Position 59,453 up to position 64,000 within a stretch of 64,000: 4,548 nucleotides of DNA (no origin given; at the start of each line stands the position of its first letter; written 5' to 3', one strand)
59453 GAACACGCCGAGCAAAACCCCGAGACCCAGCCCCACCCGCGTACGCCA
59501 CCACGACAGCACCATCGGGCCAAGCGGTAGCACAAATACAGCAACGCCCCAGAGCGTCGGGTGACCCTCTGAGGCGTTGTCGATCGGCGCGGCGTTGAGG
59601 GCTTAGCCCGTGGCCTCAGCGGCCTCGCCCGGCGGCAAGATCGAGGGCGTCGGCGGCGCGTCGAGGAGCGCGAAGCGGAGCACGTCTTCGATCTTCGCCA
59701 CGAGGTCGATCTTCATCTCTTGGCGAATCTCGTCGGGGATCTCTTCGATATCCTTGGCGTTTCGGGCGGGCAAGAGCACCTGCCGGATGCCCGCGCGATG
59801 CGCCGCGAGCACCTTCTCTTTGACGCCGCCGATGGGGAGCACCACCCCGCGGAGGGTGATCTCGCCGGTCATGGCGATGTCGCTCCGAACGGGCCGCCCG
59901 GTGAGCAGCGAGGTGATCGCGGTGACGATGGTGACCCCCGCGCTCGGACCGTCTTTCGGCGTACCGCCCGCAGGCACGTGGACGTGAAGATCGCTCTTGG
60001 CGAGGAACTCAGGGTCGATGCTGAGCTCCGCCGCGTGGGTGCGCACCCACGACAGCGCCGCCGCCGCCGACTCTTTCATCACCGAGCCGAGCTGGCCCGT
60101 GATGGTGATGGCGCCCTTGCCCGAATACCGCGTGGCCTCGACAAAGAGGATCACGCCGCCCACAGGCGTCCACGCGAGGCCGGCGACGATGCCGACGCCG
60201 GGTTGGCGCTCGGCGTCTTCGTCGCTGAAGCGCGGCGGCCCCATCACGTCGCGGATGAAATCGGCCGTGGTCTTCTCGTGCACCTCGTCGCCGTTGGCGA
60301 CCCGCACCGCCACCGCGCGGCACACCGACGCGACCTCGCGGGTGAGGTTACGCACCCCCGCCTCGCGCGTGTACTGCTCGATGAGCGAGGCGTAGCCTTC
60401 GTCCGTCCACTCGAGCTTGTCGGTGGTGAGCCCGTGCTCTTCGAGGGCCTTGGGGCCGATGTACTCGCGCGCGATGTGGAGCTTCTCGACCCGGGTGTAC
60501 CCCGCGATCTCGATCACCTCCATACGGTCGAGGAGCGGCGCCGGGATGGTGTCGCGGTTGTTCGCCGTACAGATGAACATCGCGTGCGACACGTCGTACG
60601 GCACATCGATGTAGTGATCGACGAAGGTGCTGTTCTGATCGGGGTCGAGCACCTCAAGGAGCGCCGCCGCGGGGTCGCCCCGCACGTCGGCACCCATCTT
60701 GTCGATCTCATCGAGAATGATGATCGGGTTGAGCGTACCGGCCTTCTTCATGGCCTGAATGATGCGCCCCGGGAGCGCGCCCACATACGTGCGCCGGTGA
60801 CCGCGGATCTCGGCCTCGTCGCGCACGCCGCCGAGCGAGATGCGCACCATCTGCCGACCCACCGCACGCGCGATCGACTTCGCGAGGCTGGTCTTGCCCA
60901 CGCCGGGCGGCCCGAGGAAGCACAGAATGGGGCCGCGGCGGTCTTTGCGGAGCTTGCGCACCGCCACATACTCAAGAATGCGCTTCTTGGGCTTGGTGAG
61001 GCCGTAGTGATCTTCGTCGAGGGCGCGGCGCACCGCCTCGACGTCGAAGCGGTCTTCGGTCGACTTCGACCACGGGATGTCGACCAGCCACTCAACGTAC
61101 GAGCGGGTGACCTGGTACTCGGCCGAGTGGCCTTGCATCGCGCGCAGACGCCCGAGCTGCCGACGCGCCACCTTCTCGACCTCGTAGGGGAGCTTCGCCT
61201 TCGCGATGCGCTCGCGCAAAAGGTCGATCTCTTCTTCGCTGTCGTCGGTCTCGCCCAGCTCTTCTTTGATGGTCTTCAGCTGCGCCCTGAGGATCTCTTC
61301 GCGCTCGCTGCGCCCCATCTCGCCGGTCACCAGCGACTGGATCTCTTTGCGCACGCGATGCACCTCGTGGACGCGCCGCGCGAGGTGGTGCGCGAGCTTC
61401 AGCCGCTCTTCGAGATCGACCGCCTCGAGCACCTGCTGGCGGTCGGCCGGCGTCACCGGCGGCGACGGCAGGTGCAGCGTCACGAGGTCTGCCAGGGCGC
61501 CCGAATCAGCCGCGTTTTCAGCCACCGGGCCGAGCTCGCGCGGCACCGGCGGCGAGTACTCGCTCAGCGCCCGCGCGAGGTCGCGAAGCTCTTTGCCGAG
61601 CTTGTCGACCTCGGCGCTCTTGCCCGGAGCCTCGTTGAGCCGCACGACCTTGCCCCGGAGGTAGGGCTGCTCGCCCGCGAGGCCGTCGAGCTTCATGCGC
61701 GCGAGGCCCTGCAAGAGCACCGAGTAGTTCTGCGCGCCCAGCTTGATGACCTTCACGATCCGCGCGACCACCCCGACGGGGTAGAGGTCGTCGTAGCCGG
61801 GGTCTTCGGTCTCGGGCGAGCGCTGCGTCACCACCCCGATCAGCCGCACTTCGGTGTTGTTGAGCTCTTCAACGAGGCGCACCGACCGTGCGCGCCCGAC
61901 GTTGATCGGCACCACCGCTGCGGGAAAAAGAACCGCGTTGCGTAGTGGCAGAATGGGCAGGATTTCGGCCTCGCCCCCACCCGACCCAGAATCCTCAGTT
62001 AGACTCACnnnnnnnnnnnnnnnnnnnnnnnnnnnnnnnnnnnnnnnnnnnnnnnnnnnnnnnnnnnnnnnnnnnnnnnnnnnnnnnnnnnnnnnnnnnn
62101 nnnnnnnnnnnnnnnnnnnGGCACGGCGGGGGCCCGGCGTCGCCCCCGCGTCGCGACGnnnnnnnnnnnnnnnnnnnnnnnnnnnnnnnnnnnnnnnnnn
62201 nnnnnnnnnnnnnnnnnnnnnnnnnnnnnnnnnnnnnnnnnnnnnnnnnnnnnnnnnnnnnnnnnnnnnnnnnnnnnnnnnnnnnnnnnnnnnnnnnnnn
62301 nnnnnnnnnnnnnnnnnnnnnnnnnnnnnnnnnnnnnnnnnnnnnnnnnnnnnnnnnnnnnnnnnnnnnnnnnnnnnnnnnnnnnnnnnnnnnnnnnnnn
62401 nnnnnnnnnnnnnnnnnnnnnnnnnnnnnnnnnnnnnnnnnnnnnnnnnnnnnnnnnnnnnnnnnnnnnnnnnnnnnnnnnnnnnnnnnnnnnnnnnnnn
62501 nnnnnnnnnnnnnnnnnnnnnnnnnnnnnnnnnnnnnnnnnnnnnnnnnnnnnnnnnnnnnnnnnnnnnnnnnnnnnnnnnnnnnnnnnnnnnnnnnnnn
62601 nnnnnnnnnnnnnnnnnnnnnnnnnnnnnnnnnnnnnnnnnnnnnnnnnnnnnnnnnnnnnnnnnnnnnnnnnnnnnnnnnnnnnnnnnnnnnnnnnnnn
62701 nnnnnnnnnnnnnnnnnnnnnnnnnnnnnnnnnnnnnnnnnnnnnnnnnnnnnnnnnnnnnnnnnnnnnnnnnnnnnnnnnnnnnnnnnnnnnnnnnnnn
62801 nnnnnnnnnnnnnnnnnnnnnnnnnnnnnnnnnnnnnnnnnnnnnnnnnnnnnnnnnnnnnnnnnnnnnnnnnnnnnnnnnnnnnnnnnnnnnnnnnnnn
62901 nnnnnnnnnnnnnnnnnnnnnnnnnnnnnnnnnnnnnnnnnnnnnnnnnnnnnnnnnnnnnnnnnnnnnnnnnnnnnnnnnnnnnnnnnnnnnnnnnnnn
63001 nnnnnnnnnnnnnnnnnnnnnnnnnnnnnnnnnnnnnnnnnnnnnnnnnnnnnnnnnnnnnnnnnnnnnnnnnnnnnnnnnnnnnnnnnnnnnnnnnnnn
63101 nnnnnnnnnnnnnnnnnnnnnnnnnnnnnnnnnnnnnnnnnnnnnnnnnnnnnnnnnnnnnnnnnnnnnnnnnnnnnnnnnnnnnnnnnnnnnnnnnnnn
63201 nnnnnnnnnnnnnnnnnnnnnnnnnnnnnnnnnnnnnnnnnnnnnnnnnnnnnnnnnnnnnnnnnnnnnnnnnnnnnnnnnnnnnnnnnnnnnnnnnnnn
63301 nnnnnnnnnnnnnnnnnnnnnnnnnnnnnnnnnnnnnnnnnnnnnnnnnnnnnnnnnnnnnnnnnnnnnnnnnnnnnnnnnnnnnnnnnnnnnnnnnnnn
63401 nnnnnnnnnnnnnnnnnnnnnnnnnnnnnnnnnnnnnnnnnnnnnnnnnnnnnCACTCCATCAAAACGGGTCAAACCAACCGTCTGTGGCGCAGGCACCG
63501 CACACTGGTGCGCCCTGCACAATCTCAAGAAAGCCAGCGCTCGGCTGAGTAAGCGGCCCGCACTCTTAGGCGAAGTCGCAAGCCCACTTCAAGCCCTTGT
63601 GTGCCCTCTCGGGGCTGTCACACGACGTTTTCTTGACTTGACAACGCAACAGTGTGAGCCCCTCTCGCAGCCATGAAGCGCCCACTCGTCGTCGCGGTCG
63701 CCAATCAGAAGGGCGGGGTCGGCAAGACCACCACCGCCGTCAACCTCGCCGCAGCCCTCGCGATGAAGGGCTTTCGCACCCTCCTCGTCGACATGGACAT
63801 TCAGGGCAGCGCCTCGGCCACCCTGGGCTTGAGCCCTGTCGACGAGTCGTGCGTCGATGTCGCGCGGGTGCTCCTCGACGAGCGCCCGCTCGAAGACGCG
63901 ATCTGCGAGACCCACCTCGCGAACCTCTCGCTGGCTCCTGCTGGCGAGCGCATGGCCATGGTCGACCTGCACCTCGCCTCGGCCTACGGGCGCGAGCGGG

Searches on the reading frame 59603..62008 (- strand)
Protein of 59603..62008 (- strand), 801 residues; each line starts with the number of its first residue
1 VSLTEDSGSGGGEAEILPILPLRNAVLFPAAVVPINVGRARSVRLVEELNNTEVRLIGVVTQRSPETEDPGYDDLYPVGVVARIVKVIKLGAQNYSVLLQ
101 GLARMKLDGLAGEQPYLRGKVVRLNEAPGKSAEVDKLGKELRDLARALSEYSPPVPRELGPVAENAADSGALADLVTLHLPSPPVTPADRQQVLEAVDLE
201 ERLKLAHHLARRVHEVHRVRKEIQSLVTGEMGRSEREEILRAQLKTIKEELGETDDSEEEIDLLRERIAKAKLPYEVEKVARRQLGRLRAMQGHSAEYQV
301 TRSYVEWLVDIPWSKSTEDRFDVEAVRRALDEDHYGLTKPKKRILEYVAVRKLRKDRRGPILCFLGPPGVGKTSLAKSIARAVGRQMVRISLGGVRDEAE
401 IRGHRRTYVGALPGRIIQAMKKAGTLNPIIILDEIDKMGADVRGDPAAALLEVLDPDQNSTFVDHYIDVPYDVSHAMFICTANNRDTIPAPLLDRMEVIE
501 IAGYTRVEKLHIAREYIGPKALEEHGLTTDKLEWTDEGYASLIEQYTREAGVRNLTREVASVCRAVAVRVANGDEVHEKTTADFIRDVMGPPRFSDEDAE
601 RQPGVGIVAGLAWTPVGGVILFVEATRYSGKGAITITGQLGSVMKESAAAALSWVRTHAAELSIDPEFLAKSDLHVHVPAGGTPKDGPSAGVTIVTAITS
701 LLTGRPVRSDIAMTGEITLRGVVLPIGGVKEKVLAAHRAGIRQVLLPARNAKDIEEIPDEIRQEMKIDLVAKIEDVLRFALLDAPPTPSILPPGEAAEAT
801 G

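Call 14: find_homologous_proteins(query=window:59603-62008:-, max_evalue=1e-50)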
Query window:59603-62008:- (801 aa): 8000 proteins with E <= 1e-50 among 8000 candidates; the best 120 are listed.
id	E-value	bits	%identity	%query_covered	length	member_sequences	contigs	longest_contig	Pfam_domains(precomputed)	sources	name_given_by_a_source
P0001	0.0e+0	1755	100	100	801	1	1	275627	PF07724.21,PF02190.23,PF05362.20,PF00004.36,PF22667.3,PF07728.21,PF13191.13,PF13541.13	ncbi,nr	ncbi:MAG: endopeptidase La [Myxococcales bacterium]|nr:endopeptidase La [Myxococcales bacterium]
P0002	0.0e+0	1536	89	96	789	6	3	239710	PF07724.21,PF02190.23,PF05362.20,PF00004.36,PF22667.3,PF07728.21,PF13541.13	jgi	jgi:ATP-dependent Lon protease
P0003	0.0e+0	1482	89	93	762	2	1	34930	PF07724.21,PF02190.23,PF05362.20,PF00004.36,PF22667.3,PF07728.21,PF13541.13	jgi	-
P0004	0.0e+0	1467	82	99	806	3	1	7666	PF07724.21,PF02190.23,PF08298.18,PF05362.20,PF00004.36,PF22667.3,PF07728.21,PF13541.13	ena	-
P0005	0.0e+0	1457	82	98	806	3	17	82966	PF07724.21,PF02190.23,PF05362.20,PF00004.36,PF22667.3,PF07728.21,PF13191.13,PF13541.13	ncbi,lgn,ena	-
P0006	0.0e+0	1451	82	98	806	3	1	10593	PF02190.23,PF08298.18,PF05362.20,PF00004.36,PF13401.13,PF22667.3,PF07728.21,PF13191.13,PF13541.13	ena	-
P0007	0.0e+0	1448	81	98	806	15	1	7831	PF02190.23,PF05362.20,PF00004.36,PF22667.3,PF07728.21,PF13541.13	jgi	jgi:ATP-dependent Lon protease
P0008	0.0e+0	1448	81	99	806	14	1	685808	PF02190.23,PF05362.20,PF00004.36,PF22667.3,PF07728.21,PF13191.13,PF13541.13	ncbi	-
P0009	0.0e+0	1445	83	97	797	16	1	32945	PF07724.21,PF02190.23,PF05362.20,PF00004.36,PF22667.3,PF07728.21,PF13191.13,PF13541.13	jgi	jgi:ATP-dependent Lon protease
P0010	0.0e+0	1437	82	97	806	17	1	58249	PF07724.21,PF02190.23,PF05362.20,PF00004.36,PF22667.3,PF07728.21,PF13541.13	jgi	-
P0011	0.0e+0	1430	82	98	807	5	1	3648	PF02190.23,PF05362.20,PF00004.36,PF22667.3,PF07728.21,PF13541.13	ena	-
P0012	0.0e+0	1430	81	99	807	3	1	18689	PF07724.21,PF02190.23,PF05362.20,PF00004.36,PF22667.3,PF07728.21,PF13541.13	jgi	jgi:ATP-dependent Lon protease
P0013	0.0e+0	1411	80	99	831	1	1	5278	PF02190.23,PF05362.20,PF00004.36,PF22667.3,PF07728.21,PF13541.13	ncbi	-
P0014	0.0e+0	1407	82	96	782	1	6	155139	PF07724.21,PF02190.23,PF05362.20,PF00004.36,PF22667.3,PF07728.21,PF13541.13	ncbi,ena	-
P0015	0.0e+0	1399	78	99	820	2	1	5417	PF02190.23,PF05362.20,PF00004.36,PF22667.3,PF07728.21,PF13541.13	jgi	jgi:ATP-dependent Lon protease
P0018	0.0e+0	1344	77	97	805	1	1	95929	PF07724.21,PF02190.23,PF05362.20,PF00004.36,PF22667.3,PF07728.21,PF13541.13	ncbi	-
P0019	0.0e+0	1289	73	99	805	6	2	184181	PF07724.21,PF02190.23,PF05362.20,PF00004.36,PF13401.13,PF22667.3,PF05496.19,PF07728.21,PF13541.13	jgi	jgi:ATP-dependent Lon protease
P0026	0.0e+0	1213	69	99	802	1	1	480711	PF07724.21,PF02190.23,PF08298.18,PF05362.20,PF00004.36,PF13401.13,PF22667.3,PF07728.21,PF13541.13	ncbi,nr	ncbi:MAG: endopeptidase La [Deltaproteobacteria bacterium]|nr:endopeptidase La [Deltaproteobacteria 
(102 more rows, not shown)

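Call 16: find_encoding_contigs(protein=P0002, flank=3000, max_places=3)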
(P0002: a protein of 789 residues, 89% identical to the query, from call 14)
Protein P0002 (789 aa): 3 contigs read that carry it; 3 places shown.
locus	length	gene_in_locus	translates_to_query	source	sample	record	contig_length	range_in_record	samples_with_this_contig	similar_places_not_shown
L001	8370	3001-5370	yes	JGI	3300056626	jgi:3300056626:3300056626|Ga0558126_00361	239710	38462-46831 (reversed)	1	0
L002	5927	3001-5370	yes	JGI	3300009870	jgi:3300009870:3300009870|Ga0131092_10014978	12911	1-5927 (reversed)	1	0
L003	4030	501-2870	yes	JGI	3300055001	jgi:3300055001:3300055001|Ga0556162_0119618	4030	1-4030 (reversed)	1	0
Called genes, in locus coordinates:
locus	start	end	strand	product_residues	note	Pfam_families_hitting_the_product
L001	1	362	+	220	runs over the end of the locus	PF01209:Ubie_methyltran (weak), PF13489:Methyltransf_23, PF13847:Methyltransf_31, PF08241:Methyltransf_11, PF08242:Methyltransf_12, PF13649:Methyltransf_25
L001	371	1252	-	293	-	PF00142:Fer4_NifH (faint), PF01656:CbiA, PF09140:MipZ, PF10609:ParA, PF13614:AAA_31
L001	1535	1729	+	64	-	-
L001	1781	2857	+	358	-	-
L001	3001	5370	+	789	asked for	PF02190:LON_substr_bdg, PF00004:AAA, PF07724:AAA_2 (faint), PF07728:AAA_5, PF22667:Lon_lid, PF05362:Lon_C, PF13541:ChlI (weak)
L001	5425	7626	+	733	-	-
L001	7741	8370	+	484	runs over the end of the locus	PF00083:Sugar_tr, PF06609:TRI12, PF07690:MFS_1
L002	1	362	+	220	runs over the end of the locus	PF01209:Ubie_methyltran (weak), PF13489:Methyltransf_23, PF13847:Methyltransf_31, PF08241:Methyltransf_11, PF08242:Methyltransf_12, PF13649:Methyltransf_25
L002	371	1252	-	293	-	PF00142:Fer4_NifH (faint), PF01656:CbiA, PF09140:MipZ, PF10609:ParA, PF13614:AAA_31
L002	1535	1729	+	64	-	-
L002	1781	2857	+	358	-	-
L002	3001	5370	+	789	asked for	PF02190:LON_substr_bdg, PF00004:AAA, PF07724:AAA_2 (faint), PF07728:AAA_5, PF22667:Lon_lid, PF05362:Lon_C, PF13541:ChlI (weak)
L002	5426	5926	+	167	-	?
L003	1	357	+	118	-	?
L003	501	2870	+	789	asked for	PF02190:LON_substr_bdg, PF00004:AAA, PF07724:AAA_2 (faint), PF07728:AAA_5, PF22667:Lon_lid, PF05362:Lon_C, PF13541:ChlI (weak)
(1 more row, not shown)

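Call 17: find_encoding_contigs(protein=P0008, flank=3000, max_places=2)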
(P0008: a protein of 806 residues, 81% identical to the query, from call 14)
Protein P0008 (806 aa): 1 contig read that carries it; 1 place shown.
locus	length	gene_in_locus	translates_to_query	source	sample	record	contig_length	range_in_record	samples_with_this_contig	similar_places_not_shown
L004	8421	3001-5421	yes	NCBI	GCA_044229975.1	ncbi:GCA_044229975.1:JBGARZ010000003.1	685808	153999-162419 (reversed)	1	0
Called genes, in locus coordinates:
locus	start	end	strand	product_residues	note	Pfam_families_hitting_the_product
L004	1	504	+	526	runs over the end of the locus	-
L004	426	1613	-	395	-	-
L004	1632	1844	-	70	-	-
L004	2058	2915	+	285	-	PF01656:CbiA, PF02374:ArsA_ATPase (faint), PF09140:MipZ (weak), PF10609:ParA, PF13614:AAA_31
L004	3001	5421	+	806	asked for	PF02190:LON_substr_bdg, PF13191:AAA_16 (faint), PF00004:AAA, PF07728:AAA_5, PF22667:Lon_lid, PF05362:Lon_C, PF13541:ChlI (weak)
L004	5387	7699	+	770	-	-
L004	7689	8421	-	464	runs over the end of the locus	PF01554:MatE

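Call 38: find_encoding_contigs(protein=P0005, flank=1500, max_places=2)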
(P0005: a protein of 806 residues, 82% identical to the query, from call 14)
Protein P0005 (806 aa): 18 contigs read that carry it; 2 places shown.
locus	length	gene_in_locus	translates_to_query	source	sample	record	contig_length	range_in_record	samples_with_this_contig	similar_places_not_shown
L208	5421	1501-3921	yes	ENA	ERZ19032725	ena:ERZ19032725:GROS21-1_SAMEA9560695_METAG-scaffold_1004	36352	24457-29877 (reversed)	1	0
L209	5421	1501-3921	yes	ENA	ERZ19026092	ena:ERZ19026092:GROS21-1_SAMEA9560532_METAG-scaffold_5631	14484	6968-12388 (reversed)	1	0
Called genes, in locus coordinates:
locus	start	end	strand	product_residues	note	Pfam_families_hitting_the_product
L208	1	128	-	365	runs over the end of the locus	-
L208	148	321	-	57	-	-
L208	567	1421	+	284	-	PF00142:Fer4_NifH (faint), PF01656:CbiA, PF02374:ArsA_ATPase (faint), PF09140:MipZ, PF10609:ParA, PF13614:AAA_31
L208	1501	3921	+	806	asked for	PF02190:LON_substr_bdg, PF13191:AAA_16 (faint), PF00004:AAA, PF07724:AAA_2 (faint), PF07728:AAA_5, PF22667:Lon_lid, PF05362:Lon_C, PF13541:ChlI (weak)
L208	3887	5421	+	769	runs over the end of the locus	-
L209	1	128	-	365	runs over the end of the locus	-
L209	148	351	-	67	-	-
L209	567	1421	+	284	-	PF00142:Fer4_NifH (faint), PF01656:CbiA, PF02374:ArsA_ATPase (faint), PF09140:MipZ, PF10609:ParA, PF13614:AAA_31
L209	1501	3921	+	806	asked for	PF02190:LON_substr_bdg, PF13191:AAA_16 (faint), PF00004:AAA, PF07724:AAA_2 (faint), PF07728:AAA_5, PF22667:Lon_lid, PF05362:Lon_C, PF13541:ChlI (weak)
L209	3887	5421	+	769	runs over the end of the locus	-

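Call 39: find_encoding_contigs(protein=P0010, flank=1500, max_places=1)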
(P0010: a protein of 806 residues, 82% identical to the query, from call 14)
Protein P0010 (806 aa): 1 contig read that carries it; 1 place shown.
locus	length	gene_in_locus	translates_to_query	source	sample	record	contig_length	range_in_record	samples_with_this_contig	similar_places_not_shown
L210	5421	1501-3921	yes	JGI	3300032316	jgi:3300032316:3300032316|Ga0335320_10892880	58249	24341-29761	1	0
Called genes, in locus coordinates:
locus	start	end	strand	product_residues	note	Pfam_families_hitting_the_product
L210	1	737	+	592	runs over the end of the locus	PF01565:FAD_binding_4, PF04030:ALO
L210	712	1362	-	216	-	PF17836:PglD_N, PF25087:GMPPB_C (faint), PF00132:Hexapep (weak)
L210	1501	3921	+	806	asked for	PF02190:LON_substr_bdg, PF00004:AAA, PF07724:AAA_2 (faint), PF07728:AAA_5, PF22667:Lon_lid, PF05362:Lon_C, PF13541:ChlI (weak)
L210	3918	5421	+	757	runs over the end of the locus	-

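Call 40: find_encoding_contigs(protein=P0018, flank=1500, max_places=1)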
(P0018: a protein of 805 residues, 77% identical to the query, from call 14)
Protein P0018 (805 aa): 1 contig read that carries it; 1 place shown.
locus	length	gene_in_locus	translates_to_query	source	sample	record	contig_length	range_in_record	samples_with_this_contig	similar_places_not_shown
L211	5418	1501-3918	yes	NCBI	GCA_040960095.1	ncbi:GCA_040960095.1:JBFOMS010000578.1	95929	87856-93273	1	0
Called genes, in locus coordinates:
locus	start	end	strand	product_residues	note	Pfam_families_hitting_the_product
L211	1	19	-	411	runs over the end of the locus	PF04607:RelA_SpoT (faint)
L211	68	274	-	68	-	-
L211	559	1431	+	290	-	PF00142:Fer4_NifH (faint), PF01656:CbiA, PF02374:ArsA_ATPase (faint), PF06564:CBP_BcsQ (weak), PF09140:MipZ (weak), PF10609:ParA, PF13614:AAA_31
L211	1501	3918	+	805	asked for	PF02190:LON_substr_bdg, PF00004:AAA, PF07724:AAA_2 (weak), PF07728:AAA_5, PF22667:Lon_lid, PF05362:Lon_C, PF13541:ChlI (weak)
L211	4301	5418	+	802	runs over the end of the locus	PF13432:TPR_16, PF14559:TPR_19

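Call 50: find_encoding_contigs(protein=P0001, flank=10000, max_places=3)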
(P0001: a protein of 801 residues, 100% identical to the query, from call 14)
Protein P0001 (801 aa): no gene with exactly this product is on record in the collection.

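Call 62: find_encoding_contigs(protein=P0019, flank=600, max_places=1)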
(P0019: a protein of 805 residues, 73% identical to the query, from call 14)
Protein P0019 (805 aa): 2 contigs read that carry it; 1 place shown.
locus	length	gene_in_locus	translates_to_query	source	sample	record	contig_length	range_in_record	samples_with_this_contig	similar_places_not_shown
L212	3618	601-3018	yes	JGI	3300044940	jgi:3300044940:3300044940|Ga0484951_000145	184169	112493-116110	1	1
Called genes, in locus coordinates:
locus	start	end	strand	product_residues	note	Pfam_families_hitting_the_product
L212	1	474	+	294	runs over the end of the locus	PF10609:ParA, PF01656:CbiA, PF09140:MipZ (weak), PF13614:AAA_31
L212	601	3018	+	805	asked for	PF02190:LON_substr_bdg, PF13401:AAA_22 (faint), PF05496:RuvB_N (faint), PF00004:AAA, PF07728:AAA_5, PF22667:Lon_lid, PF05362:Lon_C, PF13541:ChlI (weak), +1 more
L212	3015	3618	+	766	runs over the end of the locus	-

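Call 63: find_encoding_contigs(protein=P0026, flank=600, max_places=1)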
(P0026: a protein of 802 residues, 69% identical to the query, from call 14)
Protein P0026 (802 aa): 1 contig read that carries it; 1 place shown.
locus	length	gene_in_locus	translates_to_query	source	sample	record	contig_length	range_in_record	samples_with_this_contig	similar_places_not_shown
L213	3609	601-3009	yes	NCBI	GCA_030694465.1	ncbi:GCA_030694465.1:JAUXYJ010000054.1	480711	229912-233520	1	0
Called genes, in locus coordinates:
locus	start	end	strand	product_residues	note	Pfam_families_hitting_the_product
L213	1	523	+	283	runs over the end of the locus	PF00142:Fer4_NifH (faint), PF01656:CbiA, PF02374:ArsA_ATPase (faint), PF09140:MipZ (weak), PF10609:ParA, PF13614:AAA_31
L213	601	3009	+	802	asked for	PF02190:LON_substr_bdg, PF13401:AAA_22 (faint), PF08298:AAA_PrkA (faint), PF00004:AAA, PF07728:AAA_5 (weak), PF22667:Lon_lid, PF05362:Lon_C, PF13541:ChlI (weak), +1 more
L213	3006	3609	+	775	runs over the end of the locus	-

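Call 68: search_protein_families(library=ncbifam, proteins=[window:59603-62008:-], max_evalue=0.001)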
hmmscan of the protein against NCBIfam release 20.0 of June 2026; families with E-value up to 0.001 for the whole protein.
window:59603-62008:- (801 aa): 23 families
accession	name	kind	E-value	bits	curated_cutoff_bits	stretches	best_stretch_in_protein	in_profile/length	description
TIGR00763.1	lon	equivalog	9.8e-282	937.1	608.05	1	18-780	1-794/795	endopeptidase La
NF008053.0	PRK10787.1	equivalog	4.3e-231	769.2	891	1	17-785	11-775/784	endopeptidase La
TIGR02903.1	spore_lon_C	equivalog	1.2e-32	113.3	678.8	1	537-780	375-614/615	Lon family ATP-dependent protease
TIGR00764.1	lon_rel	equivalog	1.9e-29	102.8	516.6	1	603-783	417-595/608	ATP-dependent protease LonB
TIGR02902.1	spore_lonB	equivalog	1.6e-26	93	723.3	1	596-777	339-527/531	ATP-dependent protease LonB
TIGR02653.1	Lon_rel_chp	hypoth_equivalog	2.1e-14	52.8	628.25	1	623-770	514-661/675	protease Lon-related BREX system protein BrxL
TIGR00416.1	sms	equivalog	4.7e-08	32.2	403.05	1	669-756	353-439/454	DNA repair protein RadA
NF003229.0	PRK04195.1-5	equivalog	1.2e-07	30.8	280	1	341-446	26-121/413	replication factor C large subunit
TIGR03346.1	chaperone_ClpB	equivalog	5.2e-07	28.4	1232.1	1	362-455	598-692/853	ATP-dependent chaperone ClpB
TIGR02639.1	ClpA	equivalog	2.6e-06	26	993.15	1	361-455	489-581/734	ATP-dependent Clp protease ATP-binding subunit ClpA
TIGR01243.1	CDC48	subfamily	3.8e-06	25.5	802.65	1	261-564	394-682/733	CDC48 family AAA ATPase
TIGR00635.1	ruvB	equivalog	2.6e-05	23.4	299.05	1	333-391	5-62/305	Holliday junction branch migration DNA helicase RuvB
NF047784.1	MadB_ATPase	equivalog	3.3e-05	23.2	475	1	360-391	35-65/298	MadB family AAA-type ATPase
NF003230.0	PRK04195.1-6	equivalog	5.4e-05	22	441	1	333-444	15-116/494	replication factor C large subunit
NF033607.0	disagg_AAA_ClpG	exception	7.8e-05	20.8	1900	1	360-456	621-720/932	AAA family protein disaggregase ClpG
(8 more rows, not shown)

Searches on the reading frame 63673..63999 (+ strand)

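Call 35: search_protein_families(library=pfam, proteins=[window:63673-63999:+], max_evalue=0.0001)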
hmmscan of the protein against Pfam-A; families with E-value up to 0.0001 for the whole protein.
window:63673-63999:+ (109 aa): 6 families
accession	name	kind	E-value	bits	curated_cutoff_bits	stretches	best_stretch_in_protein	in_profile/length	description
PF13614.12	AAA_31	-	8.5e-26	91.4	27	1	6-108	3-104/177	AAA domain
PF01656.29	CbiA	-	7.6e-18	65.1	25.4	1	7-58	1-52/125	CobQ/CobB/MinD/ParA nucleotide binding domain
PF10609.15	ParA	-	1.2e-11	45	27.1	1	6-50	5-49/246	NUBPL iron-transfer P-loop NTPase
PF09140.17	MipZ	-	5.1e-08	33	20.7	1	6-45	2-41/262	ATPase MipZ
PF00142.24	Fer4_NifH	-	7.4e-05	22.8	25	1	12-63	7-58/271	4Fe-4S iron sulfur cluster binding proteins, NifH/frxC family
PF02374.21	ArsA_ATPase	-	9.2e-05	22.2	24.3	0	13-42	9-38/305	Anion-transporting ATPase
